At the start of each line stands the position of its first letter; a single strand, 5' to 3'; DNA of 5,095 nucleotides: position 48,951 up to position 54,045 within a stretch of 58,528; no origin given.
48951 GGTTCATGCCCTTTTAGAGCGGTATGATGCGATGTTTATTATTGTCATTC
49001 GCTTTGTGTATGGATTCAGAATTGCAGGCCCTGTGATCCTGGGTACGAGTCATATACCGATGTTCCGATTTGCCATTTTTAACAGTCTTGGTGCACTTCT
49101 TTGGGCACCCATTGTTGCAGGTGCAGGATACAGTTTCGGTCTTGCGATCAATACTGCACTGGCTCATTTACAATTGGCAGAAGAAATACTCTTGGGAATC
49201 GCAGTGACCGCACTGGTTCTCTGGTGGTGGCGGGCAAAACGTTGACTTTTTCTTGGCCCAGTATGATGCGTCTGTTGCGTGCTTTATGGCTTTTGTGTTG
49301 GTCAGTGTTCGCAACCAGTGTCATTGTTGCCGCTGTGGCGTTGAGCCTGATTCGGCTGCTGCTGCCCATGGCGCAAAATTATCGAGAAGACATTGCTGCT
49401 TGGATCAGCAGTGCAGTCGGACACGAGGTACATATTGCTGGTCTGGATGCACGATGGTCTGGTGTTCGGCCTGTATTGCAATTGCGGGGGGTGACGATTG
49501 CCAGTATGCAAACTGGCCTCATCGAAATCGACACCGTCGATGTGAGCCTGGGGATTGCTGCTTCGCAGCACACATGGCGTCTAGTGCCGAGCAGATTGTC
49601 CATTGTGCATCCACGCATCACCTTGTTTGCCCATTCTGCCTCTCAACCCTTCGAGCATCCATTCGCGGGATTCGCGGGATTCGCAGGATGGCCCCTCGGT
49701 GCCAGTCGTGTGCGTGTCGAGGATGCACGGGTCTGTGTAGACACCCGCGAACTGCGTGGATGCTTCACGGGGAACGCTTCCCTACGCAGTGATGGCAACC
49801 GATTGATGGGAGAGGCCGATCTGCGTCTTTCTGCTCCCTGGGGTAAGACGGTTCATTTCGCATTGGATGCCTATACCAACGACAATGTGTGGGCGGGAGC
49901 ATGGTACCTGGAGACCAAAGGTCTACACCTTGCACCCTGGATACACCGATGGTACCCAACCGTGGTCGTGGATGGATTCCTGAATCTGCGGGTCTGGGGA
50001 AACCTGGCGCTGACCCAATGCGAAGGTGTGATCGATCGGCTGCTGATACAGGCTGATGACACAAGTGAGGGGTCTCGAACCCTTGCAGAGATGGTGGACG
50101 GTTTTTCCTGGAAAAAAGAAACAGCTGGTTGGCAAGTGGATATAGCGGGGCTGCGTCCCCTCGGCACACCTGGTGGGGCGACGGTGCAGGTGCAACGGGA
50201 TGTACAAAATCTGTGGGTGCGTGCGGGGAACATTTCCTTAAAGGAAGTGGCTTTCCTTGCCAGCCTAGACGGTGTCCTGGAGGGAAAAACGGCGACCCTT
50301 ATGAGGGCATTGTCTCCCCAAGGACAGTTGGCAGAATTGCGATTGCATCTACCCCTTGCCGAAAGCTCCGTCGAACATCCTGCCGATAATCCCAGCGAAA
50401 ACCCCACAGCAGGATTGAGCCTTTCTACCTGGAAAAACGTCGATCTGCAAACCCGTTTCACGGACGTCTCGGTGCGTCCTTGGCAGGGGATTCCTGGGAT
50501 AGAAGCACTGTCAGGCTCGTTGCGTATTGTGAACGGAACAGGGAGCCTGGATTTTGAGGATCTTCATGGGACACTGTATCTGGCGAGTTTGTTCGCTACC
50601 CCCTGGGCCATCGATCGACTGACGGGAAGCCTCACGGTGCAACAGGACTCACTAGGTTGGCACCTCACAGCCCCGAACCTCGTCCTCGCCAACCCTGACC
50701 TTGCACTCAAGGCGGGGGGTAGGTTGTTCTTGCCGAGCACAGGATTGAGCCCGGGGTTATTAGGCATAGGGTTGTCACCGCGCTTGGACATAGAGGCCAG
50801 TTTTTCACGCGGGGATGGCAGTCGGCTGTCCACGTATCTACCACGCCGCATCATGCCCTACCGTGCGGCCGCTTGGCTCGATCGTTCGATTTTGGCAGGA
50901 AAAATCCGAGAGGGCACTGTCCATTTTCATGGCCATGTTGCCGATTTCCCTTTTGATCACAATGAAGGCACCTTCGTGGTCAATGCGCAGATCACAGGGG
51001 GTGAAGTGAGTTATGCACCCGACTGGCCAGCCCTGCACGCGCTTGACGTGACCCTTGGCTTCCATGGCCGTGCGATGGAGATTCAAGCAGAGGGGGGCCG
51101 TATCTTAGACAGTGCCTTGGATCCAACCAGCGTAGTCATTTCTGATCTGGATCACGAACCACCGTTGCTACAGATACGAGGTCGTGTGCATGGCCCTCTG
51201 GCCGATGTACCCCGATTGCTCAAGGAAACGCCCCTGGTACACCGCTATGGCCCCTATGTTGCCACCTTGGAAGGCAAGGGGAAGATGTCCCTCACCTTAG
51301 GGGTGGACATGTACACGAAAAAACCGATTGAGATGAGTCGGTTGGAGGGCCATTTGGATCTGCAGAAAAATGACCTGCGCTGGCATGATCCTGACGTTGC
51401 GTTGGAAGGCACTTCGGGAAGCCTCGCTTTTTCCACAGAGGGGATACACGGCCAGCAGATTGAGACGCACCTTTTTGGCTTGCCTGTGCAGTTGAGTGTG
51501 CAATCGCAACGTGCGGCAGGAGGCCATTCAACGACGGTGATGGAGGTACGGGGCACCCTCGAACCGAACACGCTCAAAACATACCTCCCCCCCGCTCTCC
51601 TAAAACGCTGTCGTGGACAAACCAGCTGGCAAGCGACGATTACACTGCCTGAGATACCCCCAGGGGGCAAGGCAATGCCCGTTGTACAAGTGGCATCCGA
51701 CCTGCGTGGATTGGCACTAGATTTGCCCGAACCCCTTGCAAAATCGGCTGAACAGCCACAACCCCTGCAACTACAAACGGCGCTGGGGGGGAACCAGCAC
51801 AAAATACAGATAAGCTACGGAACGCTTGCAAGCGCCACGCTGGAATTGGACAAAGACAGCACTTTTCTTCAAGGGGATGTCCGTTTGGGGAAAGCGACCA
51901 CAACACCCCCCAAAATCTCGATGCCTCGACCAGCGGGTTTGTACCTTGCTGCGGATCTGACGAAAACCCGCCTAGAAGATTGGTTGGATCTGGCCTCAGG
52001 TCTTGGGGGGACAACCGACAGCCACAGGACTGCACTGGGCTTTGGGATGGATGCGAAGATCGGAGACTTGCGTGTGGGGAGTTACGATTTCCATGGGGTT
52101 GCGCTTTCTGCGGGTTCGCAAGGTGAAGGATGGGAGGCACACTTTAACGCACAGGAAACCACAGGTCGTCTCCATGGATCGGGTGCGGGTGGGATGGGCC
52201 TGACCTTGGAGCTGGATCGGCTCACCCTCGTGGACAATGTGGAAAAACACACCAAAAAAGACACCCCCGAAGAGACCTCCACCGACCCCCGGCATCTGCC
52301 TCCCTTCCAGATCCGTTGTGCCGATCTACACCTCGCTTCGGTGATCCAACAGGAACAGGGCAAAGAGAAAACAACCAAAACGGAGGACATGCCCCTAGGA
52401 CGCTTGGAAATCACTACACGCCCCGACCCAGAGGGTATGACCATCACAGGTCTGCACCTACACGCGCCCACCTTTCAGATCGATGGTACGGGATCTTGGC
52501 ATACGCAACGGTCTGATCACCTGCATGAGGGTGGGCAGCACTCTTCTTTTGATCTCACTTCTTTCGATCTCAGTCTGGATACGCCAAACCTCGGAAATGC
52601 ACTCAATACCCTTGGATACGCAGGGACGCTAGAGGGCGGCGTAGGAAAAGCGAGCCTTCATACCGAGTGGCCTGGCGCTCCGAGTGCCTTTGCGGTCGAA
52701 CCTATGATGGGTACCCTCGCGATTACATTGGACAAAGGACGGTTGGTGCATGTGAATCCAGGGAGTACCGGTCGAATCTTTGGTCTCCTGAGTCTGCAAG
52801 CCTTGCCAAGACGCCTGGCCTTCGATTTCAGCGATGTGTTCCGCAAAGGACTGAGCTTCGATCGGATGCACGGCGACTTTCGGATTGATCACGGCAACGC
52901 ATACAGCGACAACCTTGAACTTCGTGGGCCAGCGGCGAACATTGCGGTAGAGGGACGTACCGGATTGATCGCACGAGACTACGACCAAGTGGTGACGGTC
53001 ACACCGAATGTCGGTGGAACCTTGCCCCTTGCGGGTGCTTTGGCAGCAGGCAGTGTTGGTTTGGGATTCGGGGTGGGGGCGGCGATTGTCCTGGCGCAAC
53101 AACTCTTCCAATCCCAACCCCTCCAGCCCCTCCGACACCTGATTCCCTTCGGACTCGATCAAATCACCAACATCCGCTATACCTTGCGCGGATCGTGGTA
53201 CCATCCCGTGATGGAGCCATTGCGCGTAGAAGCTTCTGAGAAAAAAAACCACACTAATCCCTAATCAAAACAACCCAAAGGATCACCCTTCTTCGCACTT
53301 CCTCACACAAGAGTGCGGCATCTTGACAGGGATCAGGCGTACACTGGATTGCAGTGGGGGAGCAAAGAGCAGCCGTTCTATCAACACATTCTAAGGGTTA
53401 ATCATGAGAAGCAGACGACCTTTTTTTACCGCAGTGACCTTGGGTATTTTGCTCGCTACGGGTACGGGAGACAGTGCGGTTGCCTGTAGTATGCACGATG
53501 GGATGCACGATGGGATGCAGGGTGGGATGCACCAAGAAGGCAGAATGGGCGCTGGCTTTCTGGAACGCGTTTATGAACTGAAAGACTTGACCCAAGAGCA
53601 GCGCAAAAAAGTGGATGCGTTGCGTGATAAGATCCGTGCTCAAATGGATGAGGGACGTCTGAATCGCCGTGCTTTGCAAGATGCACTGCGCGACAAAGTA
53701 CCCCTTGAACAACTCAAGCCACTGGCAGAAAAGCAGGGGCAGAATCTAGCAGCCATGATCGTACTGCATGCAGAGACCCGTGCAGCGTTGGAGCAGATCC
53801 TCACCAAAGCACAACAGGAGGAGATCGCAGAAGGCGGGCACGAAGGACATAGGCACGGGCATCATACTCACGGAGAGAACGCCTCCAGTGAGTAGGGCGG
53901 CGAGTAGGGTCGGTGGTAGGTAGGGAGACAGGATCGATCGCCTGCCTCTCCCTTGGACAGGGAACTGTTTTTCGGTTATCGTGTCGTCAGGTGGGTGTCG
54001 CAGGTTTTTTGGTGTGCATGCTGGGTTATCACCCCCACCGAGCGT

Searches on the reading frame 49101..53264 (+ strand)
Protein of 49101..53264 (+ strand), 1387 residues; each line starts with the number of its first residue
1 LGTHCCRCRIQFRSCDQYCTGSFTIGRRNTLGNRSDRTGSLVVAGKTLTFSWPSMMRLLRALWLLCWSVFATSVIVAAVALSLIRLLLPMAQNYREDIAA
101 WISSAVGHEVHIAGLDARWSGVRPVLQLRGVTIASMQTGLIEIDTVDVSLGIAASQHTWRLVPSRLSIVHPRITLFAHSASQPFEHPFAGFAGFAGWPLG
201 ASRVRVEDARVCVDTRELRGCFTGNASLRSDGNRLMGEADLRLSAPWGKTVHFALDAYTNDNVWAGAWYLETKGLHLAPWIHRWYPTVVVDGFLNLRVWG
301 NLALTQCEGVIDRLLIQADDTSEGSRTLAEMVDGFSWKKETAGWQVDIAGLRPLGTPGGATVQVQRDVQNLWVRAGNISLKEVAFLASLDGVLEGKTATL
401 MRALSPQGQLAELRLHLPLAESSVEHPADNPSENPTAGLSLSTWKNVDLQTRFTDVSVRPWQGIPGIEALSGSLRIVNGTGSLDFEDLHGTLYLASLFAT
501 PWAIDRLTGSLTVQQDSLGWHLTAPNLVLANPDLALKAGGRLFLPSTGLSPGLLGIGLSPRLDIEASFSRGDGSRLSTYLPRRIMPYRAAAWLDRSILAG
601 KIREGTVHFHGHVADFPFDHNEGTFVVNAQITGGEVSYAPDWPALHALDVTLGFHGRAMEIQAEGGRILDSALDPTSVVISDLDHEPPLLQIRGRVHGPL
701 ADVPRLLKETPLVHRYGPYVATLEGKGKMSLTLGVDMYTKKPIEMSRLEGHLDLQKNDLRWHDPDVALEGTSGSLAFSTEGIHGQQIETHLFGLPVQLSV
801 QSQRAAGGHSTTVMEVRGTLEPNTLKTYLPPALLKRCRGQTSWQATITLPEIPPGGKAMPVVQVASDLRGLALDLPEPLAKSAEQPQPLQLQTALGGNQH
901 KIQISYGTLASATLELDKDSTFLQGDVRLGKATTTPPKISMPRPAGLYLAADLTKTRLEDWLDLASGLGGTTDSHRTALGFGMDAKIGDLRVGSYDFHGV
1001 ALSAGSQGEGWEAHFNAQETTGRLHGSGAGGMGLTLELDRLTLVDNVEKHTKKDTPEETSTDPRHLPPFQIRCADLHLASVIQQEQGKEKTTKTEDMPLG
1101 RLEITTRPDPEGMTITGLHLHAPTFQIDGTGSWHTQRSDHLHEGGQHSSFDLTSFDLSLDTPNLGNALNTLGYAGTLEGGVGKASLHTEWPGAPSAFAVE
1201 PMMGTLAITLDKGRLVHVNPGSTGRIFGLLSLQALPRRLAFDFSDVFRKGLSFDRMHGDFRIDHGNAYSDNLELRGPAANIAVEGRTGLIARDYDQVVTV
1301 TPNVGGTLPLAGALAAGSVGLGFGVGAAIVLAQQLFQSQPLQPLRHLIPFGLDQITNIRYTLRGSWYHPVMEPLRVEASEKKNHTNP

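Call 8: search_protein_families(library=pfam, proteins=[window:49101-53264:+], max_evalue=0.00001)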
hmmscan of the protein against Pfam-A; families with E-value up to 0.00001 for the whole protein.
window:49101-53264:+ (1387 aa): 1 family
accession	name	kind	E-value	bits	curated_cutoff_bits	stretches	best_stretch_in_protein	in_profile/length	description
PF13116.12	YhdP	-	6e-236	786.7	46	1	56-1370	5-1223/1224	YhdP protein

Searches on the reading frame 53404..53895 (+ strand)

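Call 8: search_protein_families(library=pfam, proteins=[window:53404-53895:+], max_evalue=0.00001)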
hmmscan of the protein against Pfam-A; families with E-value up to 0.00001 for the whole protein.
window:53404-53895:+ (163 aa): 1 family
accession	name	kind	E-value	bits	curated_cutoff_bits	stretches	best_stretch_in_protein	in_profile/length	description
PF07813.17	LTXXQ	-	2.4e-07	31.8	24.3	1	61-140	14-95/100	LTXXQ motif family protein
